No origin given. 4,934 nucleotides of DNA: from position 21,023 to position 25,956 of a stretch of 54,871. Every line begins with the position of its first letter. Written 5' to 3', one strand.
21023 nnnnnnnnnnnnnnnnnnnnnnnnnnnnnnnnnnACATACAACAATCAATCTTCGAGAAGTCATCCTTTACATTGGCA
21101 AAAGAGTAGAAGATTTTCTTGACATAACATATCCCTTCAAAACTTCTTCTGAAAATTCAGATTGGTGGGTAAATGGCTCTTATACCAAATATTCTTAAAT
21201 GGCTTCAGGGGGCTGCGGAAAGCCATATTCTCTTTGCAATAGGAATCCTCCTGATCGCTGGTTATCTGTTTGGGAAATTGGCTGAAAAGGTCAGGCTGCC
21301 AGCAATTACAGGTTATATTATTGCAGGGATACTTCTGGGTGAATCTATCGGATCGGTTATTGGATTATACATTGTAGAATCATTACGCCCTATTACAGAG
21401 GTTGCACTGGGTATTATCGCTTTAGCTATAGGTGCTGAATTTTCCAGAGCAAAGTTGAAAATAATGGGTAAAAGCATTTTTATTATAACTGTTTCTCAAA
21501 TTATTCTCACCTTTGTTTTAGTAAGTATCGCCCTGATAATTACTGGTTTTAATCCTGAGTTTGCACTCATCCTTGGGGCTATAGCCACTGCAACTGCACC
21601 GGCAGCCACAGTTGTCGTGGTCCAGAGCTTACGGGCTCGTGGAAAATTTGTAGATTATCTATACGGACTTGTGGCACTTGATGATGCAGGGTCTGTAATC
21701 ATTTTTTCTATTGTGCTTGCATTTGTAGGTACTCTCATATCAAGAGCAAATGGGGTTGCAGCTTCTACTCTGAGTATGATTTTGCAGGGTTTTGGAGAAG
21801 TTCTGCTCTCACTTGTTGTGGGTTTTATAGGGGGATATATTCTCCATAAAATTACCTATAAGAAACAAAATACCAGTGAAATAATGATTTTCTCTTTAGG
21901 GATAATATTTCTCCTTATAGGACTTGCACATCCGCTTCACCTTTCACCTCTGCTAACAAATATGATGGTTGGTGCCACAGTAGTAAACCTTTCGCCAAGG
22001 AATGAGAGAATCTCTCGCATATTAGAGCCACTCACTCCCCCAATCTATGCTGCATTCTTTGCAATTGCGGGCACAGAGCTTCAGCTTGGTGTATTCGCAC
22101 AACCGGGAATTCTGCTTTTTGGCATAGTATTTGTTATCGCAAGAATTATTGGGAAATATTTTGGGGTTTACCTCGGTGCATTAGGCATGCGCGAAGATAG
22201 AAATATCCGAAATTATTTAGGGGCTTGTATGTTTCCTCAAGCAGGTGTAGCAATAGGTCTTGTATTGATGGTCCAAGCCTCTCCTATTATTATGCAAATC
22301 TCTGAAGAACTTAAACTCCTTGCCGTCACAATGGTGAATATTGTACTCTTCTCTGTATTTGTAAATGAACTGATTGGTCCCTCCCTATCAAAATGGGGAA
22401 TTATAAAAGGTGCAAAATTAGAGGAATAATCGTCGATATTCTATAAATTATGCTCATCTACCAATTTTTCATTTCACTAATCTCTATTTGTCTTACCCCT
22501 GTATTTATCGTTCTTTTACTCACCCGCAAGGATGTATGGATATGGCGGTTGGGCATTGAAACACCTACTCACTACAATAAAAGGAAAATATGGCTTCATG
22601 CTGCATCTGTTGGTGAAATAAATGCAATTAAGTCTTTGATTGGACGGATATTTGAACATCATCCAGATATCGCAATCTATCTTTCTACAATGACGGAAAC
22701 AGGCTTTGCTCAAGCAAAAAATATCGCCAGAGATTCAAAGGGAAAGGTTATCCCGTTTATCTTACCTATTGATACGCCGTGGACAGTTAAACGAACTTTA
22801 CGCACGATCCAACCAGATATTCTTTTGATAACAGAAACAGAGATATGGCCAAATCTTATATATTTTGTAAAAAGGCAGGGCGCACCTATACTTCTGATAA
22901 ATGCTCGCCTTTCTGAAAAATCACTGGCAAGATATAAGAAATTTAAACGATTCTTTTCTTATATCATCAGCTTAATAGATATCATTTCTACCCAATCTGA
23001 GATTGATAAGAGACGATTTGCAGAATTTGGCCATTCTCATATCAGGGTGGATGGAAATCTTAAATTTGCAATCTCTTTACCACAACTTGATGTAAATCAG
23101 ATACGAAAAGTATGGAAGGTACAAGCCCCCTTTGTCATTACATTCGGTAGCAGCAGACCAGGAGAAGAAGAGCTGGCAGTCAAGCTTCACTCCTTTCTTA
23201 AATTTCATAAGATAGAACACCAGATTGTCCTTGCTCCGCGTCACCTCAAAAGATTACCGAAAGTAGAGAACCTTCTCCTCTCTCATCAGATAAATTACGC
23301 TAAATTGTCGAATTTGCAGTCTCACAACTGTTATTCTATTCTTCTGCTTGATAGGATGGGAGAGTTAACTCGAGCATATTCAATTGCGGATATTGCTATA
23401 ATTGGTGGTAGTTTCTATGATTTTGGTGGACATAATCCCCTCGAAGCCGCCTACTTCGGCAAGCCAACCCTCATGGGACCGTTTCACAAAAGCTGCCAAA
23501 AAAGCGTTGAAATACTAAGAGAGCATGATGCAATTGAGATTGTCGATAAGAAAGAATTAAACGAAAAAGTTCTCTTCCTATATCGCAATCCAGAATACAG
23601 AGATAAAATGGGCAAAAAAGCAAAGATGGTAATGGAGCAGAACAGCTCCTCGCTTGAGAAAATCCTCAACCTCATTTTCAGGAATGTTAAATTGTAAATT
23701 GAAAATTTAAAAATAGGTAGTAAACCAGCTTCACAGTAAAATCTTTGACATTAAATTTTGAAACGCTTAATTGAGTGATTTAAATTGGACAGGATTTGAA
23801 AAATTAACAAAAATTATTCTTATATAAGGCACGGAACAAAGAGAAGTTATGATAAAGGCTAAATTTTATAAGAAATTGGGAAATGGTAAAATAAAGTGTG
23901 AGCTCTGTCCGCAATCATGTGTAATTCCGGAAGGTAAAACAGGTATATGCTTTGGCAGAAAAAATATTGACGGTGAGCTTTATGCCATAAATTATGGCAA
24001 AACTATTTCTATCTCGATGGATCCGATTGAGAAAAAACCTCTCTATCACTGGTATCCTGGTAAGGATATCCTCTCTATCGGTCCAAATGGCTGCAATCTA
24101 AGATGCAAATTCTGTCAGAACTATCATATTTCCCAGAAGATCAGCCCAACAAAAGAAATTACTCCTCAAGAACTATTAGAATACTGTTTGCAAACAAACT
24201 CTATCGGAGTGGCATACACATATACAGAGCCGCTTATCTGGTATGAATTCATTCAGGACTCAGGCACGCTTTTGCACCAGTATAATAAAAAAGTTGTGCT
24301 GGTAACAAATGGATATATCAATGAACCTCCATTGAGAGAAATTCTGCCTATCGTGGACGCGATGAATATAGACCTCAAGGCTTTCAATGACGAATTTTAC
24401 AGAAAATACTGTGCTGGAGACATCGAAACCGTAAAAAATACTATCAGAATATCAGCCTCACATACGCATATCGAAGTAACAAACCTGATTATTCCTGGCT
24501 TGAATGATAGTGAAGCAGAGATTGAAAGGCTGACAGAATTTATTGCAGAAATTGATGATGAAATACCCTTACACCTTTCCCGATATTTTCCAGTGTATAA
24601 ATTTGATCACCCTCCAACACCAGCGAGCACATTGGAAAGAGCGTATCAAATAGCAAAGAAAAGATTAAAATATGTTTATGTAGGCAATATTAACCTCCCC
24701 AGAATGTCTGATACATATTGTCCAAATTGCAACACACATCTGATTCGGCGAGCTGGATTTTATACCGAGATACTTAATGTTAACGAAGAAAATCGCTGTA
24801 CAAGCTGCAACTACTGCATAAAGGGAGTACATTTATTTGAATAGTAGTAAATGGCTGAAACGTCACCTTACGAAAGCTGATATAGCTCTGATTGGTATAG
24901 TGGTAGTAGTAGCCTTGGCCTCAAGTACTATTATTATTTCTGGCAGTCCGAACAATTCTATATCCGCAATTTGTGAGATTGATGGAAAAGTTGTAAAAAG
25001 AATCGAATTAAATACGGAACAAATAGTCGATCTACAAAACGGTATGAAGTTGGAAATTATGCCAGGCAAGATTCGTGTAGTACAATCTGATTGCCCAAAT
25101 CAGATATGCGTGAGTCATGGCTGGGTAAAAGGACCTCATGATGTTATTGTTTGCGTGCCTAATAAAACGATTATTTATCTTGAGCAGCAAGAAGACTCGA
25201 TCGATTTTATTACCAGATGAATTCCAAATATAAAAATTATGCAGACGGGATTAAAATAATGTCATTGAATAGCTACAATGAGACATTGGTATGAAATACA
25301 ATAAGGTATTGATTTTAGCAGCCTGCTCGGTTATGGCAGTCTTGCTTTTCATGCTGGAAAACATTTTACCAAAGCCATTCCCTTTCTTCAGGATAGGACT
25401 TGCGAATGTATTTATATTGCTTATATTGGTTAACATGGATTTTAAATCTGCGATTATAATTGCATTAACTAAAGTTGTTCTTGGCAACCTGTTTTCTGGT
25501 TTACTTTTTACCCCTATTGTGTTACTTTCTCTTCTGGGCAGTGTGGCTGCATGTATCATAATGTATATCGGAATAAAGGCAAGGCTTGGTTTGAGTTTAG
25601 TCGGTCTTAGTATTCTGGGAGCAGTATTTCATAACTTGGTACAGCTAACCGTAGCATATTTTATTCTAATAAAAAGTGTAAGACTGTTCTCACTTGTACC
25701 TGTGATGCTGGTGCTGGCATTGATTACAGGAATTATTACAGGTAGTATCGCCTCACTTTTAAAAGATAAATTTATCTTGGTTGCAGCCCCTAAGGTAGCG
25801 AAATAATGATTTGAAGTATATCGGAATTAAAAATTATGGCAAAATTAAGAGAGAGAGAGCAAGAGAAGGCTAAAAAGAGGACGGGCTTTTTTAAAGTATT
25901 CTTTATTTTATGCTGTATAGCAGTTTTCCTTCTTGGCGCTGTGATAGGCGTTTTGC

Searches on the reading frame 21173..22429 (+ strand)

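Call 29: search_protein_families(library=pfam, proteins=[window:21173-22429:+], max_evalue=0.0001)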
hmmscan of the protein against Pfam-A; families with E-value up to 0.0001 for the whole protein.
window:21173-22429:+ (418 aa): 1 family
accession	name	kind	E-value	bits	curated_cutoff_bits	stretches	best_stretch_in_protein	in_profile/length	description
PF00999.27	Na_H_Exchanger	-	1.1e-33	117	26.2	1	28-398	6-365/375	Sodium/hydrogen exchanger, transmembrane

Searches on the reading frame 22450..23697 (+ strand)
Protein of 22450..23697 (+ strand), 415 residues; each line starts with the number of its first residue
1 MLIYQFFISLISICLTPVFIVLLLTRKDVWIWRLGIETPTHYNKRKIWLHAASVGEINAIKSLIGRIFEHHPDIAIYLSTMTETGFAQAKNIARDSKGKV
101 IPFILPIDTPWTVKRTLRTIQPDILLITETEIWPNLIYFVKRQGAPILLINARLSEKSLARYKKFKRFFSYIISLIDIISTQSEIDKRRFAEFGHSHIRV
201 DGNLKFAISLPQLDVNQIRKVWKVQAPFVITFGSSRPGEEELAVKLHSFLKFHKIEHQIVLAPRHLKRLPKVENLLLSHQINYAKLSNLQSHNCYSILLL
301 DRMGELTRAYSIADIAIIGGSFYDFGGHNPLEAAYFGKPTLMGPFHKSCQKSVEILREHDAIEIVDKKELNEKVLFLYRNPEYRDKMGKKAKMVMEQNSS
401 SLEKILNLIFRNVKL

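Call 29: search_protein_families(library=pfam, proteins=[window:22450-23697:+], max_evalue=0.0001)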
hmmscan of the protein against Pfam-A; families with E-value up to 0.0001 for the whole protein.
window:22450-23697:+ (415 aa): 2 families
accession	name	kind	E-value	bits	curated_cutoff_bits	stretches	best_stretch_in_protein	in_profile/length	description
PF04413.22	Glycos_transf_N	-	6.7e-55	185.8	23.9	1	34-207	7-178/179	3-Deoxy-D-manno-octulosonic-acid transferase (kdotransferase)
PF00534.26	Glycos_transf_1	-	1.3e-05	25.3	26.4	1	303-392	83-170/172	Glycosyl transferases group 1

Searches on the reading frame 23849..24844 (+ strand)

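Call 29: search_protein_families(library=pfam, proteins=[window:23849-24844:+], max_evalue=0.0001)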
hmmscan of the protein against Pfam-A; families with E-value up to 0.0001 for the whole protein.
window:23849-24844:+ (331 aa): 1 family
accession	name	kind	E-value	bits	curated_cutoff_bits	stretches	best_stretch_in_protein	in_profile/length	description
PF04055.27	Radical_SAM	-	1.5e-19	71.2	29.5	1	80-231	5-165/166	Radical SAM superfamily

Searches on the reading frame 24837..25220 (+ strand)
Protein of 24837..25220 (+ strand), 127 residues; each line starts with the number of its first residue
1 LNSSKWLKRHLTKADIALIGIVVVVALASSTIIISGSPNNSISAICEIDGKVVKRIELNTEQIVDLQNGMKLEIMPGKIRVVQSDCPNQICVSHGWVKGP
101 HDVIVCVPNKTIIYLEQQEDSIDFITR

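Call 29: search_protein_families(library=pfam, proteins=[window:24837-25220:+], max_evalue=0.0001)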
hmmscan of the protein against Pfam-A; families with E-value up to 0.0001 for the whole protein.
window:24837-25220:+ (127 aa): 1 family
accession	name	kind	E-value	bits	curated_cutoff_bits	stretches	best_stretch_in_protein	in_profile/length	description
PF07009.16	NusG_II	-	5.2e-23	81.7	29.6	1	19-118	2-106/107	NusG domain II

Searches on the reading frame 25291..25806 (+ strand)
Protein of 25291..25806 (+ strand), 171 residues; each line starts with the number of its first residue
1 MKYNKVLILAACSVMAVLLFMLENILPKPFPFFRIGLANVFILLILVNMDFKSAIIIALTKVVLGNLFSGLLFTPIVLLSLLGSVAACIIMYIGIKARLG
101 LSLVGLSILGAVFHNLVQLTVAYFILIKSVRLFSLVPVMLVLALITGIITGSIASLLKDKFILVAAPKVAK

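Call 29: search_protein_families(library=pfam, proteins=[window:25291-25806:+], max_evalue=0.0001)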
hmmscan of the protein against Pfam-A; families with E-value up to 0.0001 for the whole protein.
window:25291-25806:+ (171 aa): 1 family
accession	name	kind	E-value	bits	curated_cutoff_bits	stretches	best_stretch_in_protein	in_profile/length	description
PF07456.16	Hpre_diP_synt_I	-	5.6e-35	121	30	1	14-156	3-146/147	Heptaprenyl diphosphate synthase component I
